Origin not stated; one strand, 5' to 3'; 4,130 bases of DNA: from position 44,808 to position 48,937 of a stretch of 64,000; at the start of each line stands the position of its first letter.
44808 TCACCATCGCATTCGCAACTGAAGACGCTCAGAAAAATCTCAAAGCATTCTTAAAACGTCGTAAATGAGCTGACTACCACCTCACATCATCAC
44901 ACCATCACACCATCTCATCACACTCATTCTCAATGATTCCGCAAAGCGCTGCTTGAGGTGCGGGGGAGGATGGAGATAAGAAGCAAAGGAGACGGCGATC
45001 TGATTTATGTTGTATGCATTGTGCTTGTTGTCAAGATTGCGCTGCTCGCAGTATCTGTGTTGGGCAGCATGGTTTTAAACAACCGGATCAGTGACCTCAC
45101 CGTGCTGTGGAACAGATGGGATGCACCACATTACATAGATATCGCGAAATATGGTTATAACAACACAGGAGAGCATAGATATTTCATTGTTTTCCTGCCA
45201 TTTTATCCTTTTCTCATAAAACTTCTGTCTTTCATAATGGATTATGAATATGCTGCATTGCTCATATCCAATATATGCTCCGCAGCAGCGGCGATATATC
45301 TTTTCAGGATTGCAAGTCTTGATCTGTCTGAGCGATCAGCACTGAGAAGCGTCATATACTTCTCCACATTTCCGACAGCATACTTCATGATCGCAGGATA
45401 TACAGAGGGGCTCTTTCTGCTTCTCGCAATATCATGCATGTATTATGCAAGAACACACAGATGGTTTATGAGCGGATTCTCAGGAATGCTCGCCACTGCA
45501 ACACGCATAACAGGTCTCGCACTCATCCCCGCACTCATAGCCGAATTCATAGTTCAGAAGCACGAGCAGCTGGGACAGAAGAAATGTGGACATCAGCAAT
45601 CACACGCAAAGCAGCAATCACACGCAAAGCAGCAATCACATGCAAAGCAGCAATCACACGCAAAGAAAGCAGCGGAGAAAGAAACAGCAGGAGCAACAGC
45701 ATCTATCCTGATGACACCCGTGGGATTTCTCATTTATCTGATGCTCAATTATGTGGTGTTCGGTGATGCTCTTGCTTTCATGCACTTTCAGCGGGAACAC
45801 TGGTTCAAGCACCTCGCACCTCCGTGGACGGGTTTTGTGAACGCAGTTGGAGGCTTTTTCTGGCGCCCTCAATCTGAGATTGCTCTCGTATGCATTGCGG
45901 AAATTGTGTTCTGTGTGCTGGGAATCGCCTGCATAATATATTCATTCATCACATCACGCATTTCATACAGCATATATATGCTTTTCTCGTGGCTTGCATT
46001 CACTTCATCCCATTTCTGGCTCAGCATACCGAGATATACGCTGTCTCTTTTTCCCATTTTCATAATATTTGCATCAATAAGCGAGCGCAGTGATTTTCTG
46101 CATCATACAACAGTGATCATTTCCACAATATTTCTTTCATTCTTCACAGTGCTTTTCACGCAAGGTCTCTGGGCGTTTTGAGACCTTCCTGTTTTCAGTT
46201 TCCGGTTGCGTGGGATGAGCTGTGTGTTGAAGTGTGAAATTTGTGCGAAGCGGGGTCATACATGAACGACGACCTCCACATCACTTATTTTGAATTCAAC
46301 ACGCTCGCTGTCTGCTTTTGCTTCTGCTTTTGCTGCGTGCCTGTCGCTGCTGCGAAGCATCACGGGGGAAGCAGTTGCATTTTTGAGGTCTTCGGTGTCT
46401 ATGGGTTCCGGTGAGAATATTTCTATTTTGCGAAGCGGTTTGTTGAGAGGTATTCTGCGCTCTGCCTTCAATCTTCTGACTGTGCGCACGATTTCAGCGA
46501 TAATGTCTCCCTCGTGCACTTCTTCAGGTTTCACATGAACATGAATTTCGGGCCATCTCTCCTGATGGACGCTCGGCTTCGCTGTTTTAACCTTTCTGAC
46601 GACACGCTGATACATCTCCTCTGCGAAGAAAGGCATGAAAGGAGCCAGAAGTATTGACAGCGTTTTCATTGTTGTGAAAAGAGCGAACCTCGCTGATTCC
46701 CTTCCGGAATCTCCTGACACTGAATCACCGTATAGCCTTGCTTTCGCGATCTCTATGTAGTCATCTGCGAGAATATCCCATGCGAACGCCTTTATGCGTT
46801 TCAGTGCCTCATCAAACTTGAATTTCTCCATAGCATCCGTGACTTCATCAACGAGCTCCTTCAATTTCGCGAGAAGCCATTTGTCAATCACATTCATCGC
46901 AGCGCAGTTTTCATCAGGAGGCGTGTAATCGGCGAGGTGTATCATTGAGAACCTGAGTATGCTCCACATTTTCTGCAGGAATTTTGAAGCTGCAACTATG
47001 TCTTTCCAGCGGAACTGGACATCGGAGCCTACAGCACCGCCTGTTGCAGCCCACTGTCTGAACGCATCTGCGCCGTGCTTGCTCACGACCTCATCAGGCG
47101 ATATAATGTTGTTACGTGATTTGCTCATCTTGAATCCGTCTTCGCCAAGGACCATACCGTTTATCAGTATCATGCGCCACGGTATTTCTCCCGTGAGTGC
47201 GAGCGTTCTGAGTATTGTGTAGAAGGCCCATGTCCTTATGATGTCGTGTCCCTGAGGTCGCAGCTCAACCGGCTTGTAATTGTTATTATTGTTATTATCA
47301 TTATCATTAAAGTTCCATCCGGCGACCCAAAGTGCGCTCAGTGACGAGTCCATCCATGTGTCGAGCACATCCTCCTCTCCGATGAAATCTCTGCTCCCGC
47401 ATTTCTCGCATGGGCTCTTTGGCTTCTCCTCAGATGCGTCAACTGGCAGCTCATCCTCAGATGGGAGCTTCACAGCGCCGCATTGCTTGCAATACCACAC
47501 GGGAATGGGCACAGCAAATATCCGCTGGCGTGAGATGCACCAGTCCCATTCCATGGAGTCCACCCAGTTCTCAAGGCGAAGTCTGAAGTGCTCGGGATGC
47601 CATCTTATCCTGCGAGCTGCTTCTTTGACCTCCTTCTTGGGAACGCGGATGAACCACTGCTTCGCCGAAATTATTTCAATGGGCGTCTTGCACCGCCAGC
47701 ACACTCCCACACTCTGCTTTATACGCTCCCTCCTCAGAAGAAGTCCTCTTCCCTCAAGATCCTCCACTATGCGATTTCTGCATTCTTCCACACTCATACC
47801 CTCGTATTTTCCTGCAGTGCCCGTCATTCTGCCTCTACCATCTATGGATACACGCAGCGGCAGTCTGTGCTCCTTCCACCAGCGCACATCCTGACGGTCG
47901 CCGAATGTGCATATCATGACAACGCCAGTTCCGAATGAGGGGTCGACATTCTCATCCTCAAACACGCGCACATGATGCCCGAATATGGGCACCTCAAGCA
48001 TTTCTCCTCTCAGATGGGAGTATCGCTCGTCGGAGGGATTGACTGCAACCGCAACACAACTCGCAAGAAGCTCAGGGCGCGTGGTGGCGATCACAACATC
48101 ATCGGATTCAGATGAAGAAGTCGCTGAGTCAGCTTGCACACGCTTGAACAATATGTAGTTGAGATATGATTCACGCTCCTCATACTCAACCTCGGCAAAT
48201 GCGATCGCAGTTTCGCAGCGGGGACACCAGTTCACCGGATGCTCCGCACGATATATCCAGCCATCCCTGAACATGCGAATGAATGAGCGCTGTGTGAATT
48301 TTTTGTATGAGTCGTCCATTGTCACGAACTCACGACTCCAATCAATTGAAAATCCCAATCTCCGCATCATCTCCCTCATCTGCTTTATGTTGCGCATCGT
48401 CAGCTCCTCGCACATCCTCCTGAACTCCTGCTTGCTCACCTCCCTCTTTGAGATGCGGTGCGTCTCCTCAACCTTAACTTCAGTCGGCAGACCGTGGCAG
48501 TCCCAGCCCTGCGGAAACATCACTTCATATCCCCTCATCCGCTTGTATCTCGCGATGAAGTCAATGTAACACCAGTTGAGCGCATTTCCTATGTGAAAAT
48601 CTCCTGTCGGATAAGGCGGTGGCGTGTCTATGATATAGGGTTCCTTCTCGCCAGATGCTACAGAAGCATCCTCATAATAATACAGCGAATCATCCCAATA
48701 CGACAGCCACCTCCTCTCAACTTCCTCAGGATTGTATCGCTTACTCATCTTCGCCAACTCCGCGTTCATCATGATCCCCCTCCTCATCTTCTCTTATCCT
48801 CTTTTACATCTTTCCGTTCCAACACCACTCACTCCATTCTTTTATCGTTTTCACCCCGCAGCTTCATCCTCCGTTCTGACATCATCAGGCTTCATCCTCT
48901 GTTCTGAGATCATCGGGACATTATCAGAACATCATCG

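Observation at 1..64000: Pervasive head-to-tail micro-duplications (8-24-nt units) across the window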

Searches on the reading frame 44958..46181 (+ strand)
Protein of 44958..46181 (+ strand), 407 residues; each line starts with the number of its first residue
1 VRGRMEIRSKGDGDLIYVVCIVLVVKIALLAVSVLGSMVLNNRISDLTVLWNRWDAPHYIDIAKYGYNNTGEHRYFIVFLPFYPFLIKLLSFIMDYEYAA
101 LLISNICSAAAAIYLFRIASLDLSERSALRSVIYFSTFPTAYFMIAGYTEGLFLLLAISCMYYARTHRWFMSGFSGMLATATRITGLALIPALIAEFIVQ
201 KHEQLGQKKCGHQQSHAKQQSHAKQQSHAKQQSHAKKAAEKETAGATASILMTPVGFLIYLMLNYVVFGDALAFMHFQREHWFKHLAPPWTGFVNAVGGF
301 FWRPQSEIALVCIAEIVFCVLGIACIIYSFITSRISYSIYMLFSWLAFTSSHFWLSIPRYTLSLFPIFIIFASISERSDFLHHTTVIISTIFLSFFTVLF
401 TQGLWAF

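Call 8: search_protein_families(library=pfam, proteins=[window:44958-46181:+])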
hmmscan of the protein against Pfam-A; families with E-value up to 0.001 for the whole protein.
window:44958-46181:+ (407 aa): 2 families
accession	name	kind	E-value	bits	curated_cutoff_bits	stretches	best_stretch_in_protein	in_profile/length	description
PF04188.19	Mannosyl_trans2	-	1.1e-07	32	22.4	1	40-208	47-224/443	Mannosyltransferase (PIG-V)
PF13231.12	PMT_2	-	6.3e-07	30.2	26.1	1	81-202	4-134/160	Dolichyl-phosphate-mannose-protein mannosyltransferase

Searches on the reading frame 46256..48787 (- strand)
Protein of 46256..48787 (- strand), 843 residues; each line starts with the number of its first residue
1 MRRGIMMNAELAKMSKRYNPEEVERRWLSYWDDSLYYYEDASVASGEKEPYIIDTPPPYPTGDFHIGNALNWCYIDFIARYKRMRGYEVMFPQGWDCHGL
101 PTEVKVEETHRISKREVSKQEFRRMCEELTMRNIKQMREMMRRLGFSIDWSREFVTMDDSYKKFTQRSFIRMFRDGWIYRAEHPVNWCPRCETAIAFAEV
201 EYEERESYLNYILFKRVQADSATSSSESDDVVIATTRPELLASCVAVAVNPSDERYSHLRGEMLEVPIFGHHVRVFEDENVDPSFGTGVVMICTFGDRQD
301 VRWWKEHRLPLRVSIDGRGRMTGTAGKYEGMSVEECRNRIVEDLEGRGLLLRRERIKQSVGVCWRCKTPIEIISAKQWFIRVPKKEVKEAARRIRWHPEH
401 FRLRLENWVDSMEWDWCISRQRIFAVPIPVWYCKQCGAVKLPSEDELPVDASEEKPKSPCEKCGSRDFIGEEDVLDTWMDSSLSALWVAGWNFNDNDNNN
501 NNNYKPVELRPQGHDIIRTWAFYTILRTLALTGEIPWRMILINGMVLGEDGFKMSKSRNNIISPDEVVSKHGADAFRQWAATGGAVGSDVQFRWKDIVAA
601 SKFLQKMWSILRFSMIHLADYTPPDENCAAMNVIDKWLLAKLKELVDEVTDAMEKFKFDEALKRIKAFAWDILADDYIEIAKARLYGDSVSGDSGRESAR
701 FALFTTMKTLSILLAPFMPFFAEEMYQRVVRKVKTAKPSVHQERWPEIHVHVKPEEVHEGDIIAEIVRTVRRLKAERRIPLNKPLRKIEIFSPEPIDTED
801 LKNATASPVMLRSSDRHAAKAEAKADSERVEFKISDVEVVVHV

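Call 8: search_protein_families(library=pfam, proteins=[window:46256-48787:-])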
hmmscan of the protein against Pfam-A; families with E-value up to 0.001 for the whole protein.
window:46256-48787:- (843 aa): 4 families
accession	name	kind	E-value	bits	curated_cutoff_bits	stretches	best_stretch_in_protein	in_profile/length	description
PF00133.28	tRNA-synt_1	-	1.4e-99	334.1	22.7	1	27-592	2-413/414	tRNA synthetases class I (I, L, M and V)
PF08264.19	Anticodon_1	-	3.1e-38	131.4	25.1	1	635-787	1-146/148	Anticodon-binding domain of tRNA ligase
PF09334.17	tRNA-synt_1g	-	2.7e-24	86.1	20.1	2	52-196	2-131/391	tRNA synthetases class I (M)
PF01406.26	tRNA-synt_1e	-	0.00012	21.9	27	0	63-94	22-53/301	tRNA synthetases class I (C) catalytic domain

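Call 52: find_homologous_proteins(query=window:46256-48787:-, max_evalue=1e-150)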
Query window:46256-48787:- (843 aa): 5143 proteins with E <= 1e-150 among 8000 candidates; the best 120 are listed.
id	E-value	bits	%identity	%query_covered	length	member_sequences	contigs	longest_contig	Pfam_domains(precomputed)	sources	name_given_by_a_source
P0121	0.0e+0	1941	99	99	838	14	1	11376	PF09334.18,PF08264.20,PF00133.29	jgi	-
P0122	0.0e+0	1427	76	95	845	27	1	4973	PF09334.18,PF08264.20,PF00133.29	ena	-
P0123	0.0e+0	1289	66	98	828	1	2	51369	PF09334.18,PF08264.20,PF13603.13,PF00133.29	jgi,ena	-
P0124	0.0e+0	1282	68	95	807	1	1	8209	PF09334.18,PF08264.20,PF00133.29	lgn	-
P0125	0.0e+0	1281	67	97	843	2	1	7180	PF09334.18,PF08264.20,PF00133.29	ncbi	-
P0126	0.0e+0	1280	66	99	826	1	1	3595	PF09334.18,PF08264.20,PF00133.29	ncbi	ncbi:MAG: valine--tRNA ligase, partial [Candidatus Methanospirareceae archaeon]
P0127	0.0e+0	1278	68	95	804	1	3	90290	PF09334.18,PF08264.20,PF13603.13,PF00133.29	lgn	-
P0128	0.0e+0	1277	67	95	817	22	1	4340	PF09334.18,PF08264.20,PF00133.29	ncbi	-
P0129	0.0e+0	1276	66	97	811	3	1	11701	PF09334.18,PF08264.20,PF00133.29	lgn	-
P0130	0.0e+0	1270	67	95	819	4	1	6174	PF09334.18,PF08264.20,PF00133.29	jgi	-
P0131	0.0e+0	1270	67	96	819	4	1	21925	PF09334.18,PF08264.20,PF00133.29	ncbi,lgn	ncbi:MAG: valine--tRNA ligase [Halobacteriota archaeon]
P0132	0.0e+0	1267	67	98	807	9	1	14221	PF09334.18,PF08264.20,PF00133.29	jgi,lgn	jgi:valyl-tRNA synthetase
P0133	0.0e+0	1265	67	95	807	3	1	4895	PF09334.18,PF08264.20,PF13603.13,PF00133.29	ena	-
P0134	0.0e+0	1265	67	95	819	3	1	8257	PF09334.18,PF08264.20,PF00133.29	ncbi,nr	ncbi:MAG: valine--tRNA ligase [Methanomicrobia archaeon]|nr:valine--tRNA ligase [Methanomicrobia arc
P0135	0.0e+0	1265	64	98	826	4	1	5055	PF09334.18,PF08264.20,PF00133.29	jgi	-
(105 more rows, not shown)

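Call 53: list_cluster_members(proteins=[P0121])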
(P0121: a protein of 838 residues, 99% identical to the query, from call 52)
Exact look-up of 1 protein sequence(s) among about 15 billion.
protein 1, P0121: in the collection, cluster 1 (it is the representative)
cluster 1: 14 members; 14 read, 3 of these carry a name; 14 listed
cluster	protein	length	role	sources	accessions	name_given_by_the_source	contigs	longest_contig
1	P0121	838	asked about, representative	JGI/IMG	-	-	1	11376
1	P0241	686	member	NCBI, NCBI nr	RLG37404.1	valine--tRNA ligase [Methanosarcinales archaeon] | MAG: valine--tRNA ligase [Methanosarcinales archaeon]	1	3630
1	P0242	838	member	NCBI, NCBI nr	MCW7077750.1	MAG: valine--tRNA ligase [Canidatus Methanoxibalbensis ujae] | valine--tRNA ligase [Candidatus Methanoxibalbensis ujae]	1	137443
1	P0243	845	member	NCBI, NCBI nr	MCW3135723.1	MAG: valine--tRNA ligase [Canidatus Methanoxibalbensis ujae] | valine--tRNA ligase [Candidatus Methanoxibalbensis ujae]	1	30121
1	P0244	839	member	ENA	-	-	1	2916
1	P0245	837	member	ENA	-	-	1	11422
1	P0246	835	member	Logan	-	-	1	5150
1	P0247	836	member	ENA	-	-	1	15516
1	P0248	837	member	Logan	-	-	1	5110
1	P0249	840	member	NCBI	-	-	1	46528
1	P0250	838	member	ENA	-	-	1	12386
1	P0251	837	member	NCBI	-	-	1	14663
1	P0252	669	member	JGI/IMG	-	-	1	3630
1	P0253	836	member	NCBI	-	-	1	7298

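Call 58: find_encoding_contigs(protein=P0249, flank=10000, max_places=2)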
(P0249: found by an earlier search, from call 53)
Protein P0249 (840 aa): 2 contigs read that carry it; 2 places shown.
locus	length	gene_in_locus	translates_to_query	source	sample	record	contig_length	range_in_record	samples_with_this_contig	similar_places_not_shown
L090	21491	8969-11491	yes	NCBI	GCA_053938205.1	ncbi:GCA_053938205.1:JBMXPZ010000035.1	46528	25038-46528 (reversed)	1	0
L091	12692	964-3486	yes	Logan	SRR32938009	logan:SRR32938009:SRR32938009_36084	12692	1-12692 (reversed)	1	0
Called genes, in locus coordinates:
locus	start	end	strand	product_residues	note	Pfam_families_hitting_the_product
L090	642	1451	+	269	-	PF01663:Phosphodiest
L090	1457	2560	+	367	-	PF04015:DUF362, PF12797:Fer4_2 (faint), PF12838:Fer4_7, PF13187:Fer4_9 (weak), PF13237:Fer4_10, PF00037:Fer4 (weak), PF12837:Fer4_6 (weak)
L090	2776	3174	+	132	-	PF07381:EarA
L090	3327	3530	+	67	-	-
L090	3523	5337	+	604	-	PF00361:Proton_antipo_M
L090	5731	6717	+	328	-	PF00953:Glycos_transf_4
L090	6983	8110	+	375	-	PF00155:Aminotran_1_2, PF00266:Aminotran_5, PF01053:Cys_Met_Meta_PP (weak), PF01212:Beta_elim_lyase (weak), PF01041:DegT_DnrJ_EryC1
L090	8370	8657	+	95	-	-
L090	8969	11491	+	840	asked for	PF00133:tRNA-synt_1, PF09334:tRNA-synt_1g, PF08264:Anticodon_1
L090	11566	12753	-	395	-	-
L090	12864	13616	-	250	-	PF00378:ECH_1, PF16113:ECH_2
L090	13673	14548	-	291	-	PF02737:3HCDH_N, PF03446:NAD_binding_2 (weak), PF00725:3HCDH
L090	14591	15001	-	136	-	PF12172:zf-ChsH2, PF01796:OB_ChsH2_C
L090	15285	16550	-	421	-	PF00682:HMGL-like, PF22617:HCS_D2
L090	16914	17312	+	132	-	PF04138:GtrA_DPMS_TM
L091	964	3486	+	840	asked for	PF00133:tRNA-synt_1, PF09334:tRNA-synt_1g, PF08264:Anticodon_1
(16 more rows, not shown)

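Call 59: find_encoding_contigs(protein=P0247, flank=10000, max_places=2)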
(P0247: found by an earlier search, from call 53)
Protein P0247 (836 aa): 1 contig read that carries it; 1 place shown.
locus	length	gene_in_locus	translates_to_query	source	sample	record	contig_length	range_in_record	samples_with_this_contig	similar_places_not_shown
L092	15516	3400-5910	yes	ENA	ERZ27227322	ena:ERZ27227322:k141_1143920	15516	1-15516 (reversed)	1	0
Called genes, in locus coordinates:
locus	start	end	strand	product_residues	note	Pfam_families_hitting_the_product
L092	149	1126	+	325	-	PF00953:Glycos_transf_4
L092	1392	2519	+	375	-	PF00155:Aminotran_1_2, PF00266:Aminotran_5, PF01053:Cys_Met_Meta_PP (weak), PF01212:Beta_elim_lyase (weak), PF01041:DegT_DnrJ_EryC1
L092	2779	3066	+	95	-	-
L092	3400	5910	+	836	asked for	PF00133:tRNA-synt_1, PF09334:tRNA-synt_1g, PF08264:Anticodon_1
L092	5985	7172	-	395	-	-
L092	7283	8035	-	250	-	PF00378:ECH_1, PF16113:ECH_2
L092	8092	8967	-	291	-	PF02737:3HCDH_N, PF03446:NAD_binding_2 (weak), PF00725:3HCDH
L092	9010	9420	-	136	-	PF12172:zf-ChsH2, PF01796:OB_ChsH2_C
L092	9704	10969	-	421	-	PF00682:HMGL-like, PF22617:HCS_D2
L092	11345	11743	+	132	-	PF04138:GtrA_DPMS_TM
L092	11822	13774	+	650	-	-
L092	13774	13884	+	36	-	-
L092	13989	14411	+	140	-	PF13636:Methyltranf_PUA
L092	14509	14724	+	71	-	-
